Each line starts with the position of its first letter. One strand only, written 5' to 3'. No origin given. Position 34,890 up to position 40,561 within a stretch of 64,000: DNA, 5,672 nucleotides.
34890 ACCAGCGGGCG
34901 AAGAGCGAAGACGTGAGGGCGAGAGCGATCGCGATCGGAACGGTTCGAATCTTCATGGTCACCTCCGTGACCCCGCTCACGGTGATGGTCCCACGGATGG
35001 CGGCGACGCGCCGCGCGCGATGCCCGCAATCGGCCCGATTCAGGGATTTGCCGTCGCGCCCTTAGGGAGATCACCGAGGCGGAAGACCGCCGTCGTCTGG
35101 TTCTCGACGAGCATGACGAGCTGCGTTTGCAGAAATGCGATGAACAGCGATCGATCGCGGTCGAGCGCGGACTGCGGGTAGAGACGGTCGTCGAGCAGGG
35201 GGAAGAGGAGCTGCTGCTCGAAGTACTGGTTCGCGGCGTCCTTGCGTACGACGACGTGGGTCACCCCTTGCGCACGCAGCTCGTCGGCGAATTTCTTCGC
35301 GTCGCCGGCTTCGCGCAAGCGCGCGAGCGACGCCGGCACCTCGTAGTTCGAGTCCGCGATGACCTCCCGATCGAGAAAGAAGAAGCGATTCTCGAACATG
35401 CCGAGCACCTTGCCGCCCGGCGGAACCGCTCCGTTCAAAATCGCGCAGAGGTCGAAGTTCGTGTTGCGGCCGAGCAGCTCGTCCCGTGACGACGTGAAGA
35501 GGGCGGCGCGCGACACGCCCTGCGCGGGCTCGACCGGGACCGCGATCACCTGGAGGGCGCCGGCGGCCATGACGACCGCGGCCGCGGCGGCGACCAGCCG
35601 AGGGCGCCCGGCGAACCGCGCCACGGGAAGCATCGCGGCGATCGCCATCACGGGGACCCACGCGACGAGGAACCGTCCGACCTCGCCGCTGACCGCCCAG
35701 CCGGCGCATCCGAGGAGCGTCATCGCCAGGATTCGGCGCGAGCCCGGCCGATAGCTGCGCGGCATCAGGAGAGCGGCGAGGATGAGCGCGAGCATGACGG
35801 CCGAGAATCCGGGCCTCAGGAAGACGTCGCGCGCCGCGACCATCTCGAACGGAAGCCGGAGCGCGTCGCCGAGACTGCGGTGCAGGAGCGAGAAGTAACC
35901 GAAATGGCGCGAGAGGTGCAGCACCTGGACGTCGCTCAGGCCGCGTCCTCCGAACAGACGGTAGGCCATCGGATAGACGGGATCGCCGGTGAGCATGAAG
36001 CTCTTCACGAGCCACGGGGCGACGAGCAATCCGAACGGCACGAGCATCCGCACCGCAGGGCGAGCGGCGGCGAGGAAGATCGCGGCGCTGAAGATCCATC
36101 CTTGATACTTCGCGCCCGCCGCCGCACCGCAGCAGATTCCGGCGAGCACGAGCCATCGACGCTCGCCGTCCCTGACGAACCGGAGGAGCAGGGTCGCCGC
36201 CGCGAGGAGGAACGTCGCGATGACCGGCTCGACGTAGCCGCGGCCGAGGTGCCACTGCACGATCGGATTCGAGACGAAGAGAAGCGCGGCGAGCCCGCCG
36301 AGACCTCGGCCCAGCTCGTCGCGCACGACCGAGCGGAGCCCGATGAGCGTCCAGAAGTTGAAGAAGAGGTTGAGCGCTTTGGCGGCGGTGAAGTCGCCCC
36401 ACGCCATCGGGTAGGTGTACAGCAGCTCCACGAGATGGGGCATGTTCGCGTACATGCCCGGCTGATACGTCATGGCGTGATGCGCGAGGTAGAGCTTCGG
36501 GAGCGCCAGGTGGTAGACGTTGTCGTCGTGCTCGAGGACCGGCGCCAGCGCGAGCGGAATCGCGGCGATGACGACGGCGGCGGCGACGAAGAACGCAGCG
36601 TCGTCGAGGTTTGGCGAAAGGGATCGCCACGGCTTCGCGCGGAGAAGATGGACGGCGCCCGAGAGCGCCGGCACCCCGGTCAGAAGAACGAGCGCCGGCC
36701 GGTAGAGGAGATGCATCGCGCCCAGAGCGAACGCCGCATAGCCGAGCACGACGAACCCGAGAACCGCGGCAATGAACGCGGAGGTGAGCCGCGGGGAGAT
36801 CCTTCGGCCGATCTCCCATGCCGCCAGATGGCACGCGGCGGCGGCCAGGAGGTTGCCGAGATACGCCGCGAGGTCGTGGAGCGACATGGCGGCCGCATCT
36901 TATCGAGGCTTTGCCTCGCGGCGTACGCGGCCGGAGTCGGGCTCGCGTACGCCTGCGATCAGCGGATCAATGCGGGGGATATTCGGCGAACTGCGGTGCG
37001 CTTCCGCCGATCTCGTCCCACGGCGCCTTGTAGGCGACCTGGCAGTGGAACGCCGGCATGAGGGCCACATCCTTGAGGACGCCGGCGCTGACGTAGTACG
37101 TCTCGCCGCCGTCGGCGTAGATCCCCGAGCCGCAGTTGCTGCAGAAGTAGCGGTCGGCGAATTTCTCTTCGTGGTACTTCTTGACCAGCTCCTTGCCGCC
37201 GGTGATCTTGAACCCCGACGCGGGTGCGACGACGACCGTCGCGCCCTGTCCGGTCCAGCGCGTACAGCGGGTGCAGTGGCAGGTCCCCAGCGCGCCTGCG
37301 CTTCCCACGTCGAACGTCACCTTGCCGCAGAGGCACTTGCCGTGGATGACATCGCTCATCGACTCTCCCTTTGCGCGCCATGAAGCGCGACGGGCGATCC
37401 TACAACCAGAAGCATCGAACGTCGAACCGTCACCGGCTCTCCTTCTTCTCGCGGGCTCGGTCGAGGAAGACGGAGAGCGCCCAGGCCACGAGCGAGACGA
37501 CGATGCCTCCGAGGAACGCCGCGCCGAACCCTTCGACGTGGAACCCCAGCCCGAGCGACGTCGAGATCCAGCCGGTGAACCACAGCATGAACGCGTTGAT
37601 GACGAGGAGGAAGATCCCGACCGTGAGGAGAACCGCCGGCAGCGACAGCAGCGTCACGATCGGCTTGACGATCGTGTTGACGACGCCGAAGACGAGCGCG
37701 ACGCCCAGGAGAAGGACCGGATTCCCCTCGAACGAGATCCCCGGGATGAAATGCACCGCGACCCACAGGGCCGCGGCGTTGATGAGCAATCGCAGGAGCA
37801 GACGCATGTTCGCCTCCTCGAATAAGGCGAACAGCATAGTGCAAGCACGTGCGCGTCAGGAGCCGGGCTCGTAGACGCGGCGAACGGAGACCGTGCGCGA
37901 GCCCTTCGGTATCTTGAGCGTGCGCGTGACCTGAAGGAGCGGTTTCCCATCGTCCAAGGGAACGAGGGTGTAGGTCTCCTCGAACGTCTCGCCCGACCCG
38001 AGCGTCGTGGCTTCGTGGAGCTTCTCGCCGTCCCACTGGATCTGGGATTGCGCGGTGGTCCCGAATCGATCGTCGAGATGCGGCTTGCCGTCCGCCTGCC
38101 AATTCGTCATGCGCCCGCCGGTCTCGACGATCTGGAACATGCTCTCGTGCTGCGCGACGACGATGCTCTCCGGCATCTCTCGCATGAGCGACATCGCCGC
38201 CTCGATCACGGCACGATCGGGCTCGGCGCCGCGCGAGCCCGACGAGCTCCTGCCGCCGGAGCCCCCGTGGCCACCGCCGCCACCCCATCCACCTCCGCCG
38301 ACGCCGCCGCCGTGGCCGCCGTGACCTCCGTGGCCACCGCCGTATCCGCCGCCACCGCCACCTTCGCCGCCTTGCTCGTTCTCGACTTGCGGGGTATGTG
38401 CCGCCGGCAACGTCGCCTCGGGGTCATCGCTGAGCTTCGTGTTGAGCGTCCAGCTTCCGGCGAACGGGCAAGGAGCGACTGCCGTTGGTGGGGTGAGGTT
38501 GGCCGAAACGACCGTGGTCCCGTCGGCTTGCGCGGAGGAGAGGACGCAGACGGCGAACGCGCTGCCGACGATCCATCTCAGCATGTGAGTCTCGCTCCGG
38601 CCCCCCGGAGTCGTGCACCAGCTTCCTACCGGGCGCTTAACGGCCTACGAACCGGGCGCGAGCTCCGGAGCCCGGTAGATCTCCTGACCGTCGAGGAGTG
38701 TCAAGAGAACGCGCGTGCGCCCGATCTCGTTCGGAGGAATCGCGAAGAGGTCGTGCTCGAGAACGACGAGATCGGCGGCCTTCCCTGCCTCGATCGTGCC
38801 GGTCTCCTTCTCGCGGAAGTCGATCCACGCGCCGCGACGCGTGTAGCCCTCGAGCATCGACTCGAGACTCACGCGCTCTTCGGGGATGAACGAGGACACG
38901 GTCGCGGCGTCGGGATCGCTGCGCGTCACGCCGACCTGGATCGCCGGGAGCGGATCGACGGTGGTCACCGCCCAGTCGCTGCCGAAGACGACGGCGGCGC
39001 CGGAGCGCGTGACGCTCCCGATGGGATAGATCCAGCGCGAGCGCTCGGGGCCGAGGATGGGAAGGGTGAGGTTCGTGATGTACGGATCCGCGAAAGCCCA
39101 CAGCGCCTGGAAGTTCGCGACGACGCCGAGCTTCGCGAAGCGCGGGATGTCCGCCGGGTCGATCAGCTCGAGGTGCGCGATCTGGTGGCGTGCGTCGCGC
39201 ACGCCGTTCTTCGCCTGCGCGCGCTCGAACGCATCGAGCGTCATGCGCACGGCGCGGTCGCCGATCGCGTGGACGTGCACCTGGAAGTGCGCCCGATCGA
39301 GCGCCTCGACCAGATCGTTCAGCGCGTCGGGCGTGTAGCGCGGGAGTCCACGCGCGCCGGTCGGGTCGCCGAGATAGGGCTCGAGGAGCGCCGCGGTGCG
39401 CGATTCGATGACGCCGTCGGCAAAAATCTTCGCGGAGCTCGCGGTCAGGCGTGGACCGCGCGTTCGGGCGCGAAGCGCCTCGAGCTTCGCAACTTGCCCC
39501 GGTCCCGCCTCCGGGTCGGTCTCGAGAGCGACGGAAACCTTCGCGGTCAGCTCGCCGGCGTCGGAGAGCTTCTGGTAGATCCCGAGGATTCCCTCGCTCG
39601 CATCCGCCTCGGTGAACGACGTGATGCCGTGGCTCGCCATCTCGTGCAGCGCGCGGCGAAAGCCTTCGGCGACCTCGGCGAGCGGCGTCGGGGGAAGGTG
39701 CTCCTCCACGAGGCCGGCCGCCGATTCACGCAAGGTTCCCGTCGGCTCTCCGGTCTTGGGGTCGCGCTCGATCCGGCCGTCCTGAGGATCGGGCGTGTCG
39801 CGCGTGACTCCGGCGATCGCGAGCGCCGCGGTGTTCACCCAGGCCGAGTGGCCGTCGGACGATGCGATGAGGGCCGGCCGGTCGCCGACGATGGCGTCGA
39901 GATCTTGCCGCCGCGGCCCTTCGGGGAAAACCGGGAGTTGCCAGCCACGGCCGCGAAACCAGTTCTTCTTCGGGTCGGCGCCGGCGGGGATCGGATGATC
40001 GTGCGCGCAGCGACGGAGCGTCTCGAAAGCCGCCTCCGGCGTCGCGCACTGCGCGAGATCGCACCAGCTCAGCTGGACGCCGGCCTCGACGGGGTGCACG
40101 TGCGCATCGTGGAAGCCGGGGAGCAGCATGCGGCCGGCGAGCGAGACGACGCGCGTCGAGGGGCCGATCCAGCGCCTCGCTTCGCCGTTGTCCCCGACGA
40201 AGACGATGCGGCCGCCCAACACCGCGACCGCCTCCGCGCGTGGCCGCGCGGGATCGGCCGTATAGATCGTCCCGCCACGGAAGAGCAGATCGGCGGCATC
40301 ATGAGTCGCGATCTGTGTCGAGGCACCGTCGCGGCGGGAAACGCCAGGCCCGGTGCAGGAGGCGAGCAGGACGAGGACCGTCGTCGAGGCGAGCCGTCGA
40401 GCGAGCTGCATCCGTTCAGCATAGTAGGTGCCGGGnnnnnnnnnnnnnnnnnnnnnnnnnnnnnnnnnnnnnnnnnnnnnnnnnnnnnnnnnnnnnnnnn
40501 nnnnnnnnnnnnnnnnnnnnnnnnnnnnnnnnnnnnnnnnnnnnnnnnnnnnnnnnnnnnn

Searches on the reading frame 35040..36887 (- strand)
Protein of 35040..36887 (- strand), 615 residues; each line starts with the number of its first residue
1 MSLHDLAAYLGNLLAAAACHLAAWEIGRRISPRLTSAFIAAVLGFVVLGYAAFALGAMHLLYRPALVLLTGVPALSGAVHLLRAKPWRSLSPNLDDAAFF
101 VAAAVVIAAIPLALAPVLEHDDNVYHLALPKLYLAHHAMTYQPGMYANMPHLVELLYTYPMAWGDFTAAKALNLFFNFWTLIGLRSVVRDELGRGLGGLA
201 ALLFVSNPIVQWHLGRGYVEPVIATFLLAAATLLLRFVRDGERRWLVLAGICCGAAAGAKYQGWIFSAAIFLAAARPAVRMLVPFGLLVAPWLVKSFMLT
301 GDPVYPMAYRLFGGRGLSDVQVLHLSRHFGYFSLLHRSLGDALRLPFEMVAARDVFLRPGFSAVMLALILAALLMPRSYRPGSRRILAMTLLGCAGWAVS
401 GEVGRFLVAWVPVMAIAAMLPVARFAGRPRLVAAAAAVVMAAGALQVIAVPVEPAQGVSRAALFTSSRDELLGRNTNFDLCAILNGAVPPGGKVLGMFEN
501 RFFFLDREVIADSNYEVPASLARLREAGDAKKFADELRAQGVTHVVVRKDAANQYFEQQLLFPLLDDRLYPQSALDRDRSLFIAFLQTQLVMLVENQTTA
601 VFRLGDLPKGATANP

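Call 40: search_protein_families(library=pfam, proteins=[window:35040-36887:-], max_evalue=0.001)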
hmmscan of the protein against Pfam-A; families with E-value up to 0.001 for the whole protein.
window:35040-36887:- (615 aa): 2 families
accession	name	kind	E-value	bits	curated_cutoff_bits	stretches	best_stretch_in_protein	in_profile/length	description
PF02366.24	PMT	-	0.00017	21.7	22.7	1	218-303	135-229/245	Dolichyl-phosphate-mannose-protein mannosyltransferase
PF13231.12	PMT_2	-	0.00051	20.7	26.1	1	181-275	36-130/160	Dolichyl-phosphate-mannose-protein mannosyltransferase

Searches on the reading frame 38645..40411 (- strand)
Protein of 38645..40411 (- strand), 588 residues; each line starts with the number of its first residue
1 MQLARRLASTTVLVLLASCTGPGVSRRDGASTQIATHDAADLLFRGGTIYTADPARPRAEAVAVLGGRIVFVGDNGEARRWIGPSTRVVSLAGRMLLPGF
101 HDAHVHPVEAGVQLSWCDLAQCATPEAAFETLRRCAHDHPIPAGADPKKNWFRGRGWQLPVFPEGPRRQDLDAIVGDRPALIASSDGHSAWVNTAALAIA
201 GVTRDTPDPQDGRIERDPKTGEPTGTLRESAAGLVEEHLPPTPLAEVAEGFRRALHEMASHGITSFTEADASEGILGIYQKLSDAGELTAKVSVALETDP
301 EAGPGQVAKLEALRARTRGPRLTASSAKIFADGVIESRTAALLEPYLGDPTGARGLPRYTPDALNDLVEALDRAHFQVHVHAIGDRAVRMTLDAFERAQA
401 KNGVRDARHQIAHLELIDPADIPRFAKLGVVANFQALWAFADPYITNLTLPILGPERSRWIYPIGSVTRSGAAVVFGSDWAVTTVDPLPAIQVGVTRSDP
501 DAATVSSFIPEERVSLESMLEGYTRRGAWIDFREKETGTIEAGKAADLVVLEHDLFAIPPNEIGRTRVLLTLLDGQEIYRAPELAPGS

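Call 3: search_protein_families(library=pfam, proteins=[window:38645-40411:-], max_evalue=0.1)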
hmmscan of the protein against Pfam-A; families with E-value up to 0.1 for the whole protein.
window:38645-40411:- (588 aa): 2 families
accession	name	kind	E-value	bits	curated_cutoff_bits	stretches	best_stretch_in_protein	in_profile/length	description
PF07969.17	Amidohydro_3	-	4.9e-106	356.5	29.7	1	87-579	1-472/472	Amidohydrolase family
PF01979.26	Amidohydro_1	-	1.6e-14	54.4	25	1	239-558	28-329/345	Amidohydrolase family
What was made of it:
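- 38645..40411 (-): Downstream Amidohydro_3 lipoprotein gene (24-nt gap, no terminator found). It is possibly co-transcribed here but is NOT part of the conserved module. Pfam 4.9e-106 (call 3).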

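Call 4: search_protein_families(library=ncbifam, proteins=[window:38645-40411:-], max_evalue=0.1)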
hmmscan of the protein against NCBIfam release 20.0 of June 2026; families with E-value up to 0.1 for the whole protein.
window:38645-40411:- (588 aa): 32 families (the best 25 are shown)
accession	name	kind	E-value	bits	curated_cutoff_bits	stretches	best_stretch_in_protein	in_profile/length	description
NF006056.0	PRK08204.1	subfamily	2e-10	40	391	2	502-560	328-388/449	hypothetical protein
TIGR01224.1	hutI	equivalog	5.4e-09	35.3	298.15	1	60-111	4-53/377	imidazolonepropionase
TIGR01975.1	isoAsp_dipep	equivalog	2.5e-06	26.9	331.25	1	54-111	12-69/389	beta-aspartyl-peptidase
NF006559.0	PRK09060.1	equivalog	7e-06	24.6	482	1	39-113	4-71/444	dihydroorotase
NF005557.0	PRK07228.1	equivalog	1.3e-05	24.2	522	1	44-109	5-67/445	5'-deoxyadenosine deaminase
NF051886.1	XaaProDiPepCaul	equivalog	2.6e-05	23.4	500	1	60-107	19-64/398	Xaa-Pro dipeptidase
TIGR03178.1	allantoinase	equivalog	3e-05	23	357.85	1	41-111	1-64/441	allantoinase AllB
NF006679.0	PRK09228.1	subfamily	4e-05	22.5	351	1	61-106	33-78/433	guanine deaminase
TIGR02967.1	guan_deamin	equivalog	4.4e-05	22.6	375.4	1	61-107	8-54/401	guanine deaminase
NF006689.0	PRK09237.1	equivalog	4.8e-05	22.1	371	1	40-108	3-67/383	amidohydrolase/deacetylase family metallohydrolase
NF009686.0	PRK13207.1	subfamily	7.3e-05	21.7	354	0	534-563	420-449/569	urease subunit alpha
NF009685.0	PRK13206.1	equivalog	0.0001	21.1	907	0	526-562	416-452/573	urease subunit alpha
NF006549.0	PRK09045.1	equivalog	0.00054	18.7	540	0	58-106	28-75/444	TRZ/ATZ family hydrolase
NF004636.0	PRK05985.1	subfamily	0.00056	18.8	408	1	53-141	11-97/398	amidohydrolase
TIGR02033.1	D-hydantoinase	equivalog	0.0022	17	393.25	1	43-127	2-80/454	dihydropyrimidinase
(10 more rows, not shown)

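Call 69: search_protein_families(library=padloc, proteins=[window:38645-40411:-], max_evalue=0.001)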
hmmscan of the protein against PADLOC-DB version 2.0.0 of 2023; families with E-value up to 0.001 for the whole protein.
window:38645-40411:- (588 aa): 0 families
